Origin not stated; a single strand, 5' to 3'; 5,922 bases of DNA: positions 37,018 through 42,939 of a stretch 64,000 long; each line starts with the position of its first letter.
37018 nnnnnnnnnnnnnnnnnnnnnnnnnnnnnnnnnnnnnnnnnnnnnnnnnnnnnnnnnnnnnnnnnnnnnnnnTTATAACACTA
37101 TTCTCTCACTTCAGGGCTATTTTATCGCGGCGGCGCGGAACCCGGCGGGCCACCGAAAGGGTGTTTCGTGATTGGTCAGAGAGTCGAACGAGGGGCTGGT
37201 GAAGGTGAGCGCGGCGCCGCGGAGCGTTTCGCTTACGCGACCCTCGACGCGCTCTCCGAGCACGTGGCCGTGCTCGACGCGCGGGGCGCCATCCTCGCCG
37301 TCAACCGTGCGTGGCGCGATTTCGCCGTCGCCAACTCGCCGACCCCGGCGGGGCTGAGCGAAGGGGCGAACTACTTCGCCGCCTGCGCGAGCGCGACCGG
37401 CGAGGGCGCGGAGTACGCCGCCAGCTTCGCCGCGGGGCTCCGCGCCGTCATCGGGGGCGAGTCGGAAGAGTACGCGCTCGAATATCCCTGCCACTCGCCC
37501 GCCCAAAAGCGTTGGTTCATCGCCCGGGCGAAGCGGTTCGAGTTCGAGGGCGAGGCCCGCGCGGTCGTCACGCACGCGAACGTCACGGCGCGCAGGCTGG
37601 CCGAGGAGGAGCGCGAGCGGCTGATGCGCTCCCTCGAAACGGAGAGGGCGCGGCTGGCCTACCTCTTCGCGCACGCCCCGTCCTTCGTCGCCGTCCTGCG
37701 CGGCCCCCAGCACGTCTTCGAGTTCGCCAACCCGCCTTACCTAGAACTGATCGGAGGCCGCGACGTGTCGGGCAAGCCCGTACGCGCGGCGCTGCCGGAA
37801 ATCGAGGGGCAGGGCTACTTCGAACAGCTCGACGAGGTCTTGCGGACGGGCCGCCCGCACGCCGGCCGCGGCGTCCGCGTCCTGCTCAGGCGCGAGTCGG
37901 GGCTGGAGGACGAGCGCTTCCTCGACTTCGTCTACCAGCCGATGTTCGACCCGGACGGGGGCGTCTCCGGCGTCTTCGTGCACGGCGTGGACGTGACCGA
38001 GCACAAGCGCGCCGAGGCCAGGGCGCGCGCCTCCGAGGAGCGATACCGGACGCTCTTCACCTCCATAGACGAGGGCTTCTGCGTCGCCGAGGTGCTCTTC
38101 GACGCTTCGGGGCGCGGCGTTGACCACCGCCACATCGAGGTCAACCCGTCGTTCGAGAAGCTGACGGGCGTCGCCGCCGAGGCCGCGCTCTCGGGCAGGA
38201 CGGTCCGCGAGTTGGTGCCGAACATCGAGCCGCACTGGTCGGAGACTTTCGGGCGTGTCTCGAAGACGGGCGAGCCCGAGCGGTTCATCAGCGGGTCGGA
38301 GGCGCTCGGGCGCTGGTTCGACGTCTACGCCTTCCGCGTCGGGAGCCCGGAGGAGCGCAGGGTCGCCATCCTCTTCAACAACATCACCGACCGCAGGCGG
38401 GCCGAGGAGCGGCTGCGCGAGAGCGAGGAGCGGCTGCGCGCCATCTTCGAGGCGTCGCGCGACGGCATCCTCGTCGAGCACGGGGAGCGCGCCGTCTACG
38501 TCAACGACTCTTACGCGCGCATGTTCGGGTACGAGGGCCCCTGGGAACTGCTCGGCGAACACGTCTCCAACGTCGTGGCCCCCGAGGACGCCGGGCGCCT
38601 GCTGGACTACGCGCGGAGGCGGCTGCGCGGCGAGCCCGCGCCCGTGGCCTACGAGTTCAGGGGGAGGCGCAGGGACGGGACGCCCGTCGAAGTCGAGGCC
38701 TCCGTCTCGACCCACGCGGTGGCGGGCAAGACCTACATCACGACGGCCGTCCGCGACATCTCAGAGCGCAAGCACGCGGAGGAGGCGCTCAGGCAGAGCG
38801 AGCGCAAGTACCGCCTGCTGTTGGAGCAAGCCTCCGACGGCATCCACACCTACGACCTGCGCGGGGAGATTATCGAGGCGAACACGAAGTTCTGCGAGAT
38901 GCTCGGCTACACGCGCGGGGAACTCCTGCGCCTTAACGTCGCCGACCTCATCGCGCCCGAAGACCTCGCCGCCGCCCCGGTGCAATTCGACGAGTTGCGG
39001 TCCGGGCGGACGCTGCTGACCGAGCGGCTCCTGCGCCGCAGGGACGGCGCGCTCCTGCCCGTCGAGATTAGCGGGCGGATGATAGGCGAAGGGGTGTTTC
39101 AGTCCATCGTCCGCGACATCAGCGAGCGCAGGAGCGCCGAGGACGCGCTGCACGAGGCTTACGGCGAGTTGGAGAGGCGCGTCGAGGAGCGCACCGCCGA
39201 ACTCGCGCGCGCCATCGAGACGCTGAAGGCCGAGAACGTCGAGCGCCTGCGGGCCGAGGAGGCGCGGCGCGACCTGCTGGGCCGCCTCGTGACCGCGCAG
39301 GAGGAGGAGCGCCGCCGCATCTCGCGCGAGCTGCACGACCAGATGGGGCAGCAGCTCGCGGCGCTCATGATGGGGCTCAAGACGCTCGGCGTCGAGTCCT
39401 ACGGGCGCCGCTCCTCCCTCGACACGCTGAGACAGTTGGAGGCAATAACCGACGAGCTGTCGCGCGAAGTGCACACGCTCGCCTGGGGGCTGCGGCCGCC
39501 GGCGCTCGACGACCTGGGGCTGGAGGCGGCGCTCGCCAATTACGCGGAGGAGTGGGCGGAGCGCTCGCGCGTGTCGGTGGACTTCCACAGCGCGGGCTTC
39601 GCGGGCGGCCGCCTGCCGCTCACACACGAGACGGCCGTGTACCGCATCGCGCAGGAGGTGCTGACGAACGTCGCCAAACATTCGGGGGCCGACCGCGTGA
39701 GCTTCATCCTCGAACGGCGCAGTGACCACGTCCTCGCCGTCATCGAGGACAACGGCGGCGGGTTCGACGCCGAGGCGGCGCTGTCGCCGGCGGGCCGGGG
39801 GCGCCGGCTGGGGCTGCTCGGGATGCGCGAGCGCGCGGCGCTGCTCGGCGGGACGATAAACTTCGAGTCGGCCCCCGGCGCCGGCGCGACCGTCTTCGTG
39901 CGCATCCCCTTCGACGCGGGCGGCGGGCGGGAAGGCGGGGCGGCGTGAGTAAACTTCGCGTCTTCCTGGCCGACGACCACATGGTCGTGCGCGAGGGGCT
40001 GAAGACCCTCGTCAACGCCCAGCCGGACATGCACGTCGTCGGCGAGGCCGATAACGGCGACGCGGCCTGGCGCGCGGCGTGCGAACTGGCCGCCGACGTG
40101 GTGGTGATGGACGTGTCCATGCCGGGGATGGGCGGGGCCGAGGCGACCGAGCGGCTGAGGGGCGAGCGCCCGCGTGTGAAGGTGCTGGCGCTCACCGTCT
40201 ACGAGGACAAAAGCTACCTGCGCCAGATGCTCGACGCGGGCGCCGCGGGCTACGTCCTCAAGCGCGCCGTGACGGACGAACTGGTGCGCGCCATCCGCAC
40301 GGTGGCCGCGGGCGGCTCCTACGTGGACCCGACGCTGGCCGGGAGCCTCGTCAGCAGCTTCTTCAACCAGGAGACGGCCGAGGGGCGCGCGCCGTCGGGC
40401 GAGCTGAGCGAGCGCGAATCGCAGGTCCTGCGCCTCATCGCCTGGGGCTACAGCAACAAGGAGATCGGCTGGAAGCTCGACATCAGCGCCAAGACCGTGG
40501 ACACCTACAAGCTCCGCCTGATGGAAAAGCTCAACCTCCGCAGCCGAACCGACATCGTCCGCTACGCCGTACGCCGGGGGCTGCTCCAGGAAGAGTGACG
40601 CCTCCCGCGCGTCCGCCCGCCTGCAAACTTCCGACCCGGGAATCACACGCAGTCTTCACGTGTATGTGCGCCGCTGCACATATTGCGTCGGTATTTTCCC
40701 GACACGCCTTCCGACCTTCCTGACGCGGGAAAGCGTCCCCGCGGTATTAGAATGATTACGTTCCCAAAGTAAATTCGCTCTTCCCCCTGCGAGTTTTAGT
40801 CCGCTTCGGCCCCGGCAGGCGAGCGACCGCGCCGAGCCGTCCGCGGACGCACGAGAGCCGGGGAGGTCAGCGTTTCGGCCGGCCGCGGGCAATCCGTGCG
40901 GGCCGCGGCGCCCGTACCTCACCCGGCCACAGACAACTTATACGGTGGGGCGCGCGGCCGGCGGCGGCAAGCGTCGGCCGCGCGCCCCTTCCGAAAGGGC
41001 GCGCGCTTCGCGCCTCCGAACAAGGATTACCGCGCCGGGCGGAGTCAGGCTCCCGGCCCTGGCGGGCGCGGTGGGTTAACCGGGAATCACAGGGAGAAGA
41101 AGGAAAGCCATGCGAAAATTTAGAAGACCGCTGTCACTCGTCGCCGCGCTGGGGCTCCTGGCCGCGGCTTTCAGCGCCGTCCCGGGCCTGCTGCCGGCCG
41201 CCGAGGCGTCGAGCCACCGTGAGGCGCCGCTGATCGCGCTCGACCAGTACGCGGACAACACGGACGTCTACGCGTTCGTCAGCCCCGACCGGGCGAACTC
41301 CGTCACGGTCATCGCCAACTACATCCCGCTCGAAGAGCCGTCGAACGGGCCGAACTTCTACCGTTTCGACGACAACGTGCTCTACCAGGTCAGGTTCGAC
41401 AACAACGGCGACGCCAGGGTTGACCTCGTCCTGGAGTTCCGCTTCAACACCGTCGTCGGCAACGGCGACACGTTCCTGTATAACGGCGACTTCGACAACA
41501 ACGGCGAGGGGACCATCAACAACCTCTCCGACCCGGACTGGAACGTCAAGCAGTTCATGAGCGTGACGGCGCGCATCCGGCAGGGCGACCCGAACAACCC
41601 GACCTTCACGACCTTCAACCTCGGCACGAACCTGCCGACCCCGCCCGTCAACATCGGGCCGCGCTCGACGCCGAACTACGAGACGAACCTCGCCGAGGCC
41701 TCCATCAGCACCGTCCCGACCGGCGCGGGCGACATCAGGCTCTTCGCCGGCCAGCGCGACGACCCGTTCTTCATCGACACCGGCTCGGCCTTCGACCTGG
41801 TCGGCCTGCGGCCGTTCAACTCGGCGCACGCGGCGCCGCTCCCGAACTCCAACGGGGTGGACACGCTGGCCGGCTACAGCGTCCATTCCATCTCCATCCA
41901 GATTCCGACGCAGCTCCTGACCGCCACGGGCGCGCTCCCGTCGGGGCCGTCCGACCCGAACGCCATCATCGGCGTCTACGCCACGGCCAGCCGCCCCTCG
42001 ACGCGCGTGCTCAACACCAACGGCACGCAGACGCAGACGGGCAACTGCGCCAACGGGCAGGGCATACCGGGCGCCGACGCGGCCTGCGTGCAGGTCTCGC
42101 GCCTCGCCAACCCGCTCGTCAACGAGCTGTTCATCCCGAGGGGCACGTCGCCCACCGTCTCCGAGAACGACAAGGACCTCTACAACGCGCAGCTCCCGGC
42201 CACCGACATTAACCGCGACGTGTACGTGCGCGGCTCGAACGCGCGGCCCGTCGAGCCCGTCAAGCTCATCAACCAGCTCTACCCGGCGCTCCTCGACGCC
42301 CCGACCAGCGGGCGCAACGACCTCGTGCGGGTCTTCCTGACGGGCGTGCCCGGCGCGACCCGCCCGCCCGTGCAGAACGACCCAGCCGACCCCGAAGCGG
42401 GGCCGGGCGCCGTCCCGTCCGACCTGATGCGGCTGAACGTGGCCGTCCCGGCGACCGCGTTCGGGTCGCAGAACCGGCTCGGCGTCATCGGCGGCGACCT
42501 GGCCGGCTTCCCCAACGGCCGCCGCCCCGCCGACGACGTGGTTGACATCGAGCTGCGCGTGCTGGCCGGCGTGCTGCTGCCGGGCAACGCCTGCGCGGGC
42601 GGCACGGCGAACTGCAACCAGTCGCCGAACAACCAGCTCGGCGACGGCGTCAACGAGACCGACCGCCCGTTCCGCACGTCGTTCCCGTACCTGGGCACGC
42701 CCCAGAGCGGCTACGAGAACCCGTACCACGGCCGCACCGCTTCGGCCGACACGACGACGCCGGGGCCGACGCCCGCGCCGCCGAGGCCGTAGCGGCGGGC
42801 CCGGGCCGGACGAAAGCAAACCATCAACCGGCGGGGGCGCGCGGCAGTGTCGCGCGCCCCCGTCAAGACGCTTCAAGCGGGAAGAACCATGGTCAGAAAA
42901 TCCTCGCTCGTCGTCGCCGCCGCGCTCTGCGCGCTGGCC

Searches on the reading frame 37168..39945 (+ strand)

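Call 11: search_protein_families(library=pfam, proteins=[window:37168-39945:+], max_evalue=0.01)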
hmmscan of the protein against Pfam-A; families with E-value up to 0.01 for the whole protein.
window:37168-39945:+ (926 aa): 8 families
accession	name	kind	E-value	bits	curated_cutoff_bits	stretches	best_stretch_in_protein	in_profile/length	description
PF13426.13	PAS_9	-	1.2e-34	119.1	27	2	557-653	2-103/103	PAS domain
PF13188.13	PAS_8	-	3.3e-34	116.1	21.8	3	547-598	2-53/65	PAS domain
PF08448.16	PAS_4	-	4e-33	114.4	23.1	3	167-281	1-110/110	PAS fold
PF00989.32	PAS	-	1.2e-29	103.1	22.6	2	547-651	2-113/113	PAS fold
PF08447.18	PAS_3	-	4.1e-18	65.9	25.6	2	568-639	1-75/89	PAS fold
PF02518.31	HATPase_c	-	2.6e-14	54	26.4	1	821-916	3-110/111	Histidine kinase-, DNA gyrase B-, and HSP90-like ATPase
PF07730.19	HisKA_3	-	4.2e-12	46.9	24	1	714-780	1-68/68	Histidine kinase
PF12860.13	PAS_7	-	1e-07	32.5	27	0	552-658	1-114/115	PAS fold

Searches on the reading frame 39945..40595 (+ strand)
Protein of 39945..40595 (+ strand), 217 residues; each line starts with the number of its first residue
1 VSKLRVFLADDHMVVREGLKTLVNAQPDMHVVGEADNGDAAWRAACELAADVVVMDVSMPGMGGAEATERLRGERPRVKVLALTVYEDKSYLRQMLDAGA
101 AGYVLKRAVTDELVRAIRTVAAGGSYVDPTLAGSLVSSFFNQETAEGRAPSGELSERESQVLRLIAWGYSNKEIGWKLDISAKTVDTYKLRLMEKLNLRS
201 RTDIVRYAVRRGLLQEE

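Call 11: search_protein_families(library=pfam, proteins=[window:39945-40595:+], max_evalue=0.01)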
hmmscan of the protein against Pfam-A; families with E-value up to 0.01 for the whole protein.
window:39945-40595:+ (217 aa): 4 families
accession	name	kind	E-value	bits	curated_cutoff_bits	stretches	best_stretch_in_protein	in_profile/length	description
PF00072.30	Response_reg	-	8.6e-28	97.2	30.2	1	6-118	1-111/111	Response regulator receiver domain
PF00196.25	GerE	-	2.6e-20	72.2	23.5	1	154-208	3-57/57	Bacterial regulatory proteins, luxR family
PF08281.18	Sigma70_r4_2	-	9.5e-05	22.4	25.7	1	153-196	10-54/54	Sigma-70, region 4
PF04545.22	Sigma70_r4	-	0.0054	16.7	24.1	0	153-187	4-39/50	Sigma-70, region 4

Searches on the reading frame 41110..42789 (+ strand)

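Call 10: search_protein_families(library=pfam, proteins=[window:41110-42789:+], max_evalue=0.01)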
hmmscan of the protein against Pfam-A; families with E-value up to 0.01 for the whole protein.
window:41110-42789:+ (560 aa): 1 family
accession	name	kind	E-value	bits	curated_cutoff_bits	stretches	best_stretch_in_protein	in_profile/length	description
PF14224.11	DUF4331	-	5.2e-121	405.3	27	1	34-531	1-421/421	Domain of unknown function (DUF4331)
